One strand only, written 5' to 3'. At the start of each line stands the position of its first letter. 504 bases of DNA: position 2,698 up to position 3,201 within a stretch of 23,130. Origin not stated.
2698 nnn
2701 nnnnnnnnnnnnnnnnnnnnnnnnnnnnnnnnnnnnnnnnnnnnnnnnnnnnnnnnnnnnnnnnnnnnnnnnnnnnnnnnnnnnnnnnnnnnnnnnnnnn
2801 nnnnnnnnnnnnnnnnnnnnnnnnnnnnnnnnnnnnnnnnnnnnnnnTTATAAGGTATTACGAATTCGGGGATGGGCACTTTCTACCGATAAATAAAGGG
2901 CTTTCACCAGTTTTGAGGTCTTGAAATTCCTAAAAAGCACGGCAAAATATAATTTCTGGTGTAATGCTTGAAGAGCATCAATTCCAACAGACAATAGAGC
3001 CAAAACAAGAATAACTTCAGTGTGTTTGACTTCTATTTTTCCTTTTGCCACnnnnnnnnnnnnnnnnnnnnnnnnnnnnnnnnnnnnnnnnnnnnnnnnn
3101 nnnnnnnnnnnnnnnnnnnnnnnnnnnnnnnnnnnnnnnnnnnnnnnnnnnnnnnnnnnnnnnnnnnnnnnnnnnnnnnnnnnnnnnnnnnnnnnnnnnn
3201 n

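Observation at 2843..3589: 731-bp TIR-bounded, direct-repeat-flanked element with no transposase, inserted between the Nim/PNPOx gene and proS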

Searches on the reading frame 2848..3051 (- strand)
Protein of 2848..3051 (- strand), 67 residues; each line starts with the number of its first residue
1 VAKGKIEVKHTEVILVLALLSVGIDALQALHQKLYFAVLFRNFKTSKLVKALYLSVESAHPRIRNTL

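Call 7: search_protein_families(library=pfam, proteins=[window:2848-3051:-], max_evalue=1)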
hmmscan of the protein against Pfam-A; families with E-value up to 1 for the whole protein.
window:2848-3051:- (67 aa): 0 families

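Call 70: search_protein_representatives(protein=window:2848-3051:-)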
Query: 67 residues. Proteins with E-value up to 0.001 (for the whole library): 1; up to 1e-10: 1; up to 1e-30: 1. The best 1 are listed.
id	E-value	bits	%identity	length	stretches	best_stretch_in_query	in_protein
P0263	3.6e-33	127.6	97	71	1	1-67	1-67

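Call 72: find_homologous_proteins(query=window:2848-3051:-, max_evalue=0.01)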
Query window:2848-3051:- (67 aa): 2 proteins with E <= 0.01 among 3 candidates.
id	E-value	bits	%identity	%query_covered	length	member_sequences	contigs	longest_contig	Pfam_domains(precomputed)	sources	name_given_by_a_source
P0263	1.1e-32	128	97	100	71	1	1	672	-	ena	-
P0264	2.9e-30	120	91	100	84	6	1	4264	-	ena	-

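Call 73: find_encoding_contigs(protein=P0264, flank=4500, max_places=6)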
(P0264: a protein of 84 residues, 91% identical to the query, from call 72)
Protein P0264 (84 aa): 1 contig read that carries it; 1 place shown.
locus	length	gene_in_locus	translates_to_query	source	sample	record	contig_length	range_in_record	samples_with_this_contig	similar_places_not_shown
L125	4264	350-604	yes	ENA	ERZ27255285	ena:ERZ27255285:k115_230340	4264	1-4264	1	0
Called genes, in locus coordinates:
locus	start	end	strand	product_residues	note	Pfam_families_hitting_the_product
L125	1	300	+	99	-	?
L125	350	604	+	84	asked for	-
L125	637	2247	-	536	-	-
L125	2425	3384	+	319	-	PF10543:ORF6N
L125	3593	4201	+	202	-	-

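Call 76: search_protein_families(library=pfam, proteins=[L125:1-300:+, L125:637-2247:-, L125:3593-4201:+], max_evalue=0.1)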
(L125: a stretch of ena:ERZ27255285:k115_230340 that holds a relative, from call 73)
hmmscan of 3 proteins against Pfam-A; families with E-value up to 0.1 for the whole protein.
L125:1-300:+ (99 aa): 0 families

L125:637-2247:- (536 aa): 8 families
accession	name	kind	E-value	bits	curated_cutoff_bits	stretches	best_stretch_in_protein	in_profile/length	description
PF03811.18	Zn_ribbon_InsA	-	6.6e-05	23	26.1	1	41-71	4-34/35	InsA N-terminal domain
PF12760.12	Zn_ribbon_IS1595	-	0.00024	21.4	25.4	1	43-73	19-45/46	Transposase zinc-ribbon domain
PF13717.11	Zn_ribbon_4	-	0.0062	16.9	30.3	1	33-49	16-32/36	zinc-ribbon domain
PF09723.15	Zn_ribbon_8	-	0.013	16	34.4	0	66-79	6-19/41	Zinc ribbon domain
PF05129.18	Zn_ribbon_Elf1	-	0.019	15.5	29.8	1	39-88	19-69/79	Transcription elongation factor Elf1 like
PF20020.4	DUF6431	-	0.021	15.1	26.6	0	60-113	27-79/82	Domain of unknown function (DUF6431)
PF07754.17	HVO_2753_ZBP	-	0.066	13.5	33.2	0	40-72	14-46/46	Small zinc finger protein HVO_2753-like, Zn-binding pocket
PF23451.1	Zn_ribbon_PaaD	-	0.075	13.1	27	0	37-72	9-46/53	PaaD zinc beta ribbon domain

L125:3593-4201:+ (202 aa): 0 families

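Call 80: search_protein_families(library=ncbifam, proteins=[L125:637-2247:-, L125:2425-3384:+, L125:3593-4201:+], max_evalue=0.1)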
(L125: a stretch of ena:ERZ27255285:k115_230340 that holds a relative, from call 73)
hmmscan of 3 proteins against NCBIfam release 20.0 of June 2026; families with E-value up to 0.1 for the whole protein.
L125:637-2247:- (536 aa): 12 families
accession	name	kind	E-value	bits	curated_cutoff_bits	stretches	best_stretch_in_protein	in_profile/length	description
NF033547.1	transpos_IS1595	equivalog_domain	9.6e-20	71.4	75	2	113-260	29-169/215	IS1595 family transposase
NF050000.1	IS1_IS1595_Zn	domain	6.4e-08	33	28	1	45-76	1-32/34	IS1/IS1595 family N-terminal zinc-binding domain-containing protein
NF048018.1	IS256_N_4Cys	domain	2.9e-06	27.8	27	1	44-73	1-29/31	transposase-like zinc-binding domain-containing protein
NF033558.1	transpos_IS1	equivalog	3.1e-06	27.2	100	1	45-150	1-102/199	IS1 family transposase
NF047912.1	ECs_2282_CxxC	subfamily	0.00069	19.5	37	1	41-75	1-37/60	ECs_2282 family putative zinc-binding protein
NF047723.1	TransFacS4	equivalog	0.0017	18.8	120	1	11-75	31-90/90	transcription factor S4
NF033544.1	transpos_IS1249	exception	0.0019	17.4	300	1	43-154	2-104/382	IS1249 family transposase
TIGR01384.1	TFS_arch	equivalog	0.0022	18.7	64.75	1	17-75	39-97/101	transcription factor S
NF033550.5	transpos_ISL3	equivalog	0.0032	16.6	180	1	63-173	47-150/370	ISL3 family transposase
NF011481.0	PRK14890.1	equivalog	0.0053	16.7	61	1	38-72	23-57/61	putative Zn-ribbon RNA-binding protein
TIGR03655.1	anti_R_Lar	subfamily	0.025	14.9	39.6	1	44-73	3-36/55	Lar family restriction alleviation protein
NF041374.1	GDCCVxC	domain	0.036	14.3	40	1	43-76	3-35/58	GDCCVxC domain-containing (seleno)protein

L125:2425-3384:+ (319 aa): 2 families
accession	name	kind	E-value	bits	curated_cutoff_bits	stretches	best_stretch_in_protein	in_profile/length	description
NF040700.1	VPA1262_N_dom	domain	2.1e-10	39.9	80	1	176-295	301-453/478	VPA1262 family N-terminal domain-containing protein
NF053624.1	PtglEndpepMepK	equivalog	0.0014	18.5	185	1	131-251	17-137/176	peptidoglycan L,D-endopeptidase MepK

L125:3593-4201:+ (202 aa): 0 families

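Call 85: search_dna_similar(query=L125:637-2247:-, collection=plasmids, mode=protein, max_rows=15)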
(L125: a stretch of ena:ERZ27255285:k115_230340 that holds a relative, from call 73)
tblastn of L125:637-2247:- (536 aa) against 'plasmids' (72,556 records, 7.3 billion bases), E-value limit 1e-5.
Records with a match: 46; places in all: 50; records where one place covers at least 80% of the query: 0.
Best place of each record, by identity: <60% 46.
By first word of the organism name: Bacillus 13; Glaesserella 5; Campylobacter 3; Enterococcus 2; Niallia 2; Cetobacterium 2; Ligilactobacillus 2; Leisingera 1; Azotobacter 1; Pontibacillus 1; and 14 more.
By predicted mobility (MOB-suite, as given by PLSDB): non-mobilizable 28; mobilizable 14; conjugative 4.
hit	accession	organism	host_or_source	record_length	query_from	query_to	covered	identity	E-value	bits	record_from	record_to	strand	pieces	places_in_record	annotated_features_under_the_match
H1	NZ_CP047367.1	Bacillus nitratireducens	Solanum lycopersicum L.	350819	1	253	47%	25.0%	3e-9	68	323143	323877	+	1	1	IS1595 family transposase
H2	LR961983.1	Enterococcus faecalis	-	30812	24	274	47%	24.4%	3e-9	67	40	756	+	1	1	none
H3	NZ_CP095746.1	Niallia sp. Man26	Penaeus monodon,whole ...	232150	43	268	42%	27.1%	2e-8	65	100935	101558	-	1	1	IS1595 family transposase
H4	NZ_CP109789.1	Leisingera thetidis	-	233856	17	262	46%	24.7%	1e-10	72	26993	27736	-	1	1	IS1595 family transposase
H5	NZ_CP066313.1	Azotobacter chroococcum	single,soil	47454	17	260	46%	24.9%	4e-7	61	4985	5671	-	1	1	IS1595 family transposase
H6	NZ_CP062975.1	Pontibacillus sp. ALD_SL1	mangrove mud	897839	25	274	47%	23.8%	2e-7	62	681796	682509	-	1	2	IS1595 family transposase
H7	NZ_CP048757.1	Campylobacter jejuni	cell culture,duck meat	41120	2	240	45%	24.0%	4e-7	61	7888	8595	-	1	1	IS1595-like element ISCaje6 family transposase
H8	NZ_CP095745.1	Niallia sp. Man26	Penaeus monodon,whole ...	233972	43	251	39%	26.9%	2e-9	68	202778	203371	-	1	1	IS1595 family transposase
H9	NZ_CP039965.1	Pseudorhodobacter turbinis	single bacterial isolate,Turban shell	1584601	4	252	46%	22.2%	8e-9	66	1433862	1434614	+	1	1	record has no annotation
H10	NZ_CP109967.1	Catenovulum adriaticum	algae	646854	24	242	41%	25.2%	2e-6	59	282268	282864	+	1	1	IS1 family transposase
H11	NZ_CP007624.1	Bacillus pseudomycoides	-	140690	43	243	38%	26.2%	3e-6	58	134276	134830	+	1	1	none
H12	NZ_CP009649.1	Bacillus pseudomycoides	-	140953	43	243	38%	26.2%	3e-6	58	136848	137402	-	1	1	none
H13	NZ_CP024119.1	Bacillus cytotoxicus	Mashed potatoes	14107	43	252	39%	24.6%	2e-8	65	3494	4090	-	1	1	IS1595 family transposase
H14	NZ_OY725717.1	Collinsella aerofaciens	-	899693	3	240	44%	21.4%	9e-6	56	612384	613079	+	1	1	IS1595 family transposase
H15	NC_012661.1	Glaesserella parasuis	-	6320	45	248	38%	24.9%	1e-8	66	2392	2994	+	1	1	IS1595-like element ISSag10 family transposase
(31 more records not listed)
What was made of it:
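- In L125 a distant IS1595-like gene (536 aa; 71.4 bits against a cut-off of 75; Zn domain 33 bits against 28) lies 47 bp from the terminus (calls 76, 80, 85). The only transposase-like gene seen next to a window-type end is IS1595-like (calls 76, 80, 85).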

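Call 86: search_dna_similar(query=L125:637-2247:-, collection=phages, mode=protein, max_rows=15)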
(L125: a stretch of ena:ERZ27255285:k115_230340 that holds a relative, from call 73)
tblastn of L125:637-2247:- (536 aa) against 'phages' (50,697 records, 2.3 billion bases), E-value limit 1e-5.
Records with a match: 2; places in all: 2; records where one place covers at least 80% of the query: 0.
Best place of each record, by identity: <60% 2.
By first word of the organism name: Streptococcus 2.
By host as written in the record: Streptococcus gallolyticus BSJ31 1; Streptococcus gallolyticus BSJ27 1.
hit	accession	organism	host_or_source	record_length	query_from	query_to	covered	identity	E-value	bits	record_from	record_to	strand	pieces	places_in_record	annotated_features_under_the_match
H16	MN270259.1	Streptococcus phage phi-SgaBSJ31_rum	Streptococcus gallolyticus BSJ31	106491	45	248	38%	24.9%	4e-9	66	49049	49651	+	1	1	transposase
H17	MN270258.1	Streptococcus phage phi-SgaBSJ27_rum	Streptococcus gallolyticus BSJ27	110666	45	248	38%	24.9%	4e-9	66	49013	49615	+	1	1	transposase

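Call 89: find_related_loci(query=L125:637-2247:-, collection=viral_contigs, flank=2500)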
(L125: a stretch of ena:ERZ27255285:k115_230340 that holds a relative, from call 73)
Query L125:637-2247:- (536 aa) in viral_contigs; peptide patterns used: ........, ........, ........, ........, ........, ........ (x = any residue, [..] = any of these).
8 stretches matched a pattern; 1 encode a relative of the query (tblastn E <= 1e-3); 1 distinct loci.
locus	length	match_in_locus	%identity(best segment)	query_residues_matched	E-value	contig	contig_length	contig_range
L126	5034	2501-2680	36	15-80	6e-6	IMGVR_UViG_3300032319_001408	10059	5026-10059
